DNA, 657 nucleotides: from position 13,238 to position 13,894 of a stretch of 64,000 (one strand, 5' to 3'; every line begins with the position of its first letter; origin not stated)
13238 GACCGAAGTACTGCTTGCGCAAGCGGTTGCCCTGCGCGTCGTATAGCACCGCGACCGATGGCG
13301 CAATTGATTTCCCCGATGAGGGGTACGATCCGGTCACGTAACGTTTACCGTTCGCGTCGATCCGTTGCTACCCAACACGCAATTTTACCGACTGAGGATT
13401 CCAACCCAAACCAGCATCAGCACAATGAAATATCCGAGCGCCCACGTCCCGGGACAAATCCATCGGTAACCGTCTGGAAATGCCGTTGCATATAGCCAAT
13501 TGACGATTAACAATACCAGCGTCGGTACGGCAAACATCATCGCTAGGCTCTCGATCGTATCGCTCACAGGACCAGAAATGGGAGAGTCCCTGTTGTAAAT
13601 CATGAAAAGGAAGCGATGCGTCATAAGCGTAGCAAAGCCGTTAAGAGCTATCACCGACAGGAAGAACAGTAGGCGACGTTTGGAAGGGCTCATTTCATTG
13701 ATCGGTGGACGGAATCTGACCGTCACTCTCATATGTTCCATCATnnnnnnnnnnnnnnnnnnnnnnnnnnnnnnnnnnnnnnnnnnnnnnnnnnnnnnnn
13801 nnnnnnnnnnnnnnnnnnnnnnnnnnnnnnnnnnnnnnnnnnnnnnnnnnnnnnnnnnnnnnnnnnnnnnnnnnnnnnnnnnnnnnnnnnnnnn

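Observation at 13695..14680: Orphan-1 tip carries a GHSMG nucleophile elbow (lipase/esterase-like toxin)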

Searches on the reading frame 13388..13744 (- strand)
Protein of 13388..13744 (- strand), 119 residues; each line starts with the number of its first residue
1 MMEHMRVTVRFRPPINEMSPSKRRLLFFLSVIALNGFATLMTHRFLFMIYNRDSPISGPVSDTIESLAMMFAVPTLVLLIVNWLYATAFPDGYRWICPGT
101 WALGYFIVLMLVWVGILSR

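Call 5: search_protein_families(library=pfam, proteins=[window:13388-13744:-], max_evalue=0.1)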
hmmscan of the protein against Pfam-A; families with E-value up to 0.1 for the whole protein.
window:13388-13744:- (119 aa): 0 families

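Call 9: search_protein_families(library=ncbifam, proteins=[window:13388-13744:-], max_evalue=0.1)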
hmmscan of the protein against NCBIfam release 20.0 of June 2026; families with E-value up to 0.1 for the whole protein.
window:13388-13744:- (119 aa): 0 families

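Call 44: list_cluster_members(proteins=[P0001, window:13388-13693:-, window:8660-12616:-])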
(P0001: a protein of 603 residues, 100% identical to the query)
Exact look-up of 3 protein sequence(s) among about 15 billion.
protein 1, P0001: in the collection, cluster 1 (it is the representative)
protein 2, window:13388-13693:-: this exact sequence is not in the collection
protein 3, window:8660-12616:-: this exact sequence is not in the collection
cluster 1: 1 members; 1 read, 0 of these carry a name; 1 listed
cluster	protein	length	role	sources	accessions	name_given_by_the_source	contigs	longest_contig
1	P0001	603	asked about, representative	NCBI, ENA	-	-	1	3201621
